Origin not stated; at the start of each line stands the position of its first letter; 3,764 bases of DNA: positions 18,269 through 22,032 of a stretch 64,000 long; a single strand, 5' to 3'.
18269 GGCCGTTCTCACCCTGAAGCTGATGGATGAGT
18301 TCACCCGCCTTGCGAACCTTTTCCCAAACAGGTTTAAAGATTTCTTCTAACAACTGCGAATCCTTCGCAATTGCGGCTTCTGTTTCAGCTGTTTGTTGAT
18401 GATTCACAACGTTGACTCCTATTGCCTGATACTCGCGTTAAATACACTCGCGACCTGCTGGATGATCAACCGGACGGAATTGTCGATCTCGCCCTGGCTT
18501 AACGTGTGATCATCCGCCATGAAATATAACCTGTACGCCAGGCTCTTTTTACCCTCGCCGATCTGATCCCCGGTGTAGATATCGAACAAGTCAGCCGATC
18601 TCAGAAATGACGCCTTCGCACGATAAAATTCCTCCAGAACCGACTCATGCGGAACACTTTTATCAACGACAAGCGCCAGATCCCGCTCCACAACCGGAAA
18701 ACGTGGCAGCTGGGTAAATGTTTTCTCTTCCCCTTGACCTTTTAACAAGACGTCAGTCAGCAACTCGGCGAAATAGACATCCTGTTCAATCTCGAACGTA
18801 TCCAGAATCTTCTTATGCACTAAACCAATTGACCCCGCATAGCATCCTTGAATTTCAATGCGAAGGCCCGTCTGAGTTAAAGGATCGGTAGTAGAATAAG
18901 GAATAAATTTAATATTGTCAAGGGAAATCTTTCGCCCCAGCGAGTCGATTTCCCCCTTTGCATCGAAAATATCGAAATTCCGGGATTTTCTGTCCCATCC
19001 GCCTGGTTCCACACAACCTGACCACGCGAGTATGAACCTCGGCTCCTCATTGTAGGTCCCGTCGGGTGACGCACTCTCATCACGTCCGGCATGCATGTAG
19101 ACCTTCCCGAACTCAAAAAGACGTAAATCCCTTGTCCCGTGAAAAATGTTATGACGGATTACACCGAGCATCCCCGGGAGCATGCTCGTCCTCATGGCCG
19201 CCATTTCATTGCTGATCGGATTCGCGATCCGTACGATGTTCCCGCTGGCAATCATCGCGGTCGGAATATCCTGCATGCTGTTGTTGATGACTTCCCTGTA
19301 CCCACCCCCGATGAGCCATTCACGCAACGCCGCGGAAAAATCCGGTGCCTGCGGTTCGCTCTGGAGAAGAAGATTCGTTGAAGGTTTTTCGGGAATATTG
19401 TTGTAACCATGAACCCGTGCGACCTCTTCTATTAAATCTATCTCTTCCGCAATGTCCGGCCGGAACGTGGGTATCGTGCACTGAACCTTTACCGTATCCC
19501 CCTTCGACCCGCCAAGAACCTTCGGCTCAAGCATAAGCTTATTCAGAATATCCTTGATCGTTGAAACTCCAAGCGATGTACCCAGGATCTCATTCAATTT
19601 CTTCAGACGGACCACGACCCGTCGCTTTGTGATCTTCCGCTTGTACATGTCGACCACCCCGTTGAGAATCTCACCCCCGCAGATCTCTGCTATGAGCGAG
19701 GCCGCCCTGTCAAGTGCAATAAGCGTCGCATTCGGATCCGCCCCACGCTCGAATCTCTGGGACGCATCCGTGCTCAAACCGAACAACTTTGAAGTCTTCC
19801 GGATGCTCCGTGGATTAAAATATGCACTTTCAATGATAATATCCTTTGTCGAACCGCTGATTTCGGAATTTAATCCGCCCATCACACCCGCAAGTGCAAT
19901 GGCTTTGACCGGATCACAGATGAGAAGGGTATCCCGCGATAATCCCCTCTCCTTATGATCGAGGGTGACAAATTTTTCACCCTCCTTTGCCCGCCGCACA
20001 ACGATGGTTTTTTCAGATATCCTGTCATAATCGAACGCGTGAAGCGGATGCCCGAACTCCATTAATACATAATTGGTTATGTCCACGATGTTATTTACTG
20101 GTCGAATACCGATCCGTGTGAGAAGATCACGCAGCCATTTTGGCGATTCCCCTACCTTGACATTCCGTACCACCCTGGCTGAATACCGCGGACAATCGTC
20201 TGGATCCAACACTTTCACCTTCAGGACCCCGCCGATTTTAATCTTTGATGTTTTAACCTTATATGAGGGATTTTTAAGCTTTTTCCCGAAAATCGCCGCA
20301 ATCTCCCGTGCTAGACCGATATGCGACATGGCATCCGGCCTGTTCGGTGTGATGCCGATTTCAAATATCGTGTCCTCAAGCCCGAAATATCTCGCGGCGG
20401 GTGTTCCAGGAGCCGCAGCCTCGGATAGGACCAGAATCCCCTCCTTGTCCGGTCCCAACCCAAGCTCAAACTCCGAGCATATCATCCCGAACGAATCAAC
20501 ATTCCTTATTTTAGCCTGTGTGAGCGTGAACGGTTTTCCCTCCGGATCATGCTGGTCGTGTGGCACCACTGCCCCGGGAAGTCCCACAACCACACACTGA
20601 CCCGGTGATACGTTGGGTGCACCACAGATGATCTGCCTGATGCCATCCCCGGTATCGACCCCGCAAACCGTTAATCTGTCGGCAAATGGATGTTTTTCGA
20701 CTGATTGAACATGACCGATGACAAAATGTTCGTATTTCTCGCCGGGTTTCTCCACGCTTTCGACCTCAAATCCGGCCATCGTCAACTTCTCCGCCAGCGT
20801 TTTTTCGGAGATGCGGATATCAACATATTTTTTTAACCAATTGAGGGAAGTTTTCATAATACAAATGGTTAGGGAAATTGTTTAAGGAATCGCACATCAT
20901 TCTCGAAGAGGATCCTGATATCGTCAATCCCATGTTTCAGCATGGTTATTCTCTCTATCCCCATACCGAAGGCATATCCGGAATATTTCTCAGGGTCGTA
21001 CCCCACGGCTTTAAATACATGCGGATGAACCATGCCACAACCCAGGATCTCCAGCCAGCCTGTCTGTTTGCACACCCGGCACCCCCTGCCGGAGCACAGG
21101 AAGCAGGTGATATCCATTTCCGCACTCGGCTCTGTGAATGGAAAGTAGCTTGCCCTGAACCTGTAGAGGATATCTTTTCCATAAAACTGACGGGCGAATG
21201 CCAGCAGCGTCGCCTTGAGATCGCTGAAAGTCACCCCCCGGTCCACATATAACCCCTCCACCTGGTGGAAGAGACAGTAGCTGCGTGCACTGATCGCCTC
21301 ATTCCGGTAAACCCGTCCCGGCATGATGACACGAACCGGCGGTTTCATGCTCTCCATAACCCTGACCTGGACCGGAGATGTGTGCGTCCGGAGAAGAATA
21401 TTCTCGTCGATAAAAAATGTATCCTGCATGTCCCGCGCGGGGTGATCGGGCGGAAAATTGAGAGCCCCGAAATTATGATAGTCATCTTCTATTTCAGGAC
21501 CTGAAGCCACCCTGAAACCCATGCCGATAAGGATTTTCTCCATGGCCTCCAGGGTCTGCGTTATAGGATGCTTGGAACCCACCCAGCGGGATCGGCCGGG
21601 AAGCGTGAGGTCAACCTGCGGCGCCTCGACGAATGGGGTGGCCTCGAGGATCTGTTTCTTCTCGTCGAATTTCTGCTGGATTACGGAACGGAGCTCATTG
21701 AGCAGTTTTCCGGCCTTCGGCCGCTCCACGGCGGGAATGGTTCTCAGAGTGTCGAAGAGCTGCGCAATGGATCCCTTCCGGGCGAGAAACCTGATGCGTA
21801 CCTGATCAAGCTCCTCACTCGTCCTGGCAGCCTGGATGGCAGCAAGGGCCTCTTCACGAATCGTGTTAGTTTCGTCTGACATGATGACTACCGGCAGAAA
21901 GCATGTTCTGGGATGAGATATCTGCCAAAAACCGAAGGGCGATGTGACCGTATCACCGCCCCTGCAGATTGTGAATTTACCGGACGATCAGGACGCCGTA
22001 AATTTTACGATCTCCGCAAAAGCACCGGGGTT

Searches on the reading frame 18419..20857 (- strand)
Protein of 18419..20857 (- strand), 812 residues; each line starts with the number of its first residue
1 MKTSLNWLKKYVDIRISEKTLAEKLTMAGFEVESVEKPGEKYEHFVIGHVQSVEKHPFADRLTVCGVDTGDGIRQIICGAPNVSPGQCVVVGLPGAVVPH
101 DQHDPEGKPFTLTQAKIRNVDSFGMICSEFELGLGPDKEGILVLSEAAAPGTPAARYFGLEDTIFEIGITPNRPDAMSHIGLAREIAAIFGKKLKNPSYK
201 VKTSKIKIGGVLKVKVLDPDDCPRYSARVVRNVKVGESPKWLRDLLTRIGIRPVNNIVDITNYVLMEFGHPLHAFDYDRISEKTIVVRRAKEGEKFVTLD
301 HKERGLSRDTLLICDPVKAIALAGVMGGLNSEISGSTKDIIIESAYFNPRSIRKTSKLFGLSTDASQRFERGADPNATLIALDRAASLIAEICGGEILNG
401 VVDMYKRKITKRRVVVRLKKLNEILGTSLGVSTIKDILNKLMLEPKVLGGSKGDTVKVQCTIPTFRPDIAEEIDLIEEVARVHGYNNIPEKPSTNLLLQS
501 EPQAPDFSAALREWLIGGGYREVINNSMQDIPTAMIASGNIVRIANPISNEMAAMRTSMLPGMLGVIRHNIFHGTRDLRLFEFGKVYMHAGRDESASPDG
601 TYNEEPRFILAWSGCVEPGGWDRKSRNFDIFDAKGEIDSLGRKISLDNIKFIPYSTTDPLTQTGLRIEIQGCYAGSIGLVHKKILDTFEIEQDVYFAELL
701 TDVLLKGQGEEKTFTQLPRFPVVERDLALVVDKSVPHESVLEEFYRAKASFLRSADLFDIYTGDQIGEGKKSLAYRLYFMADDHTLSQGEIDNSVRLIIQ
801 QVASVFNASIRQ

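Call 61: search_protein_families(library=pfam, max_evalue=0.00001, proteins=[window:18419-20857:-])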
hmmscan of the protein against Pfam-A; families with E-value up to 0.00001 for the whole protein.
window:18419-20857:- (812 aa): 5 families
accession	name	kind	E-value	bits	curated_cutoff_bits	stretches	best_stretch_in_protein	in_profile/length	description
PF03483.22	B3_4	-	1.1e-72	243.7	29.3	1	222-394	2-174/174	B3/4 domain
PF17759.6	tRNA_synthFbeta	-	1.2e-37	129.9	22.4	1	498-699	12-212/214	Phenylalanyl tRNA synthetase beta chain CLM domain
PF03147.19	FDX-ACB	-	3.6e-25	88.7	31.1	1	718-811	1-94/94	Ferredoxin-fold anticodon binding domain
PF03484.21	B5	-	2.9e-21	75.9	28.6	1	415-485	2-67/67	tRNA synthetase B5 domain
PF01588.26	tRNA_bind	-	4.3e-18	65.6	27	1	45-152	1-95/96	Putative tRNA binding domain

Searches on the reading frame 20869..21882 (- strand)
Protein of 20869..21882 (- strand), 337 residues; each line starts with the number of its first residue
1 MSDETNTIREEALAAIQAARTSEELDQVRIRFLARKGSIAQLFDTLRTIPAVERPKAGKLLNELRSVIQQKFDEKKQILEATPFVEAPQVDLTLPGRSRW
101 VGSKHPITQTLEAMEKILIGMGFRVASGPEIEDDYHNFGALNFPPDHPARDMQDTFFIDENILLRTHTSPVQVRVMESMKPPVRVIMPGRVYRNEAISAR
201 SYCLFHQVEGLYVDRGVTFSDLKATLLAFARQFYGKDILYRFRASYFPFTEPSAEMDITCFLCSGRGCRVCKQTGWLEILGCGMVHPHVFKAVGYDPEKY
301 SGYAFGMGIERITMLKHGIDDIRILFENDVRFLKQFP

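Call 61: search_protein_families(library=pfam, max_evalue=0.00001, proteins=[window:20869-21882:-])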
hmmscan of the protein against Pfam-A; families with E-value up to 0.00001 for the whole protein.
window:20869-21882:- (337 aa): 2 families
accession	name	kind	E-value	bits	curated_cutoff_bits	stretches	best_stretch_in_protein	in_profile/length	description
PF01409.25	tRNA-synt_2d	-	8.6e-99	330.4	19.8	1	90-336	2-246/246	tRNA synthetases class II core domain (F)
PF02912.23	Phe_tRNA-synt_N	-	3.2e-19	69.1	22.3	1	21-81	2-62/69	Aminoacyl tRNA synthetase class II, N-terminal domain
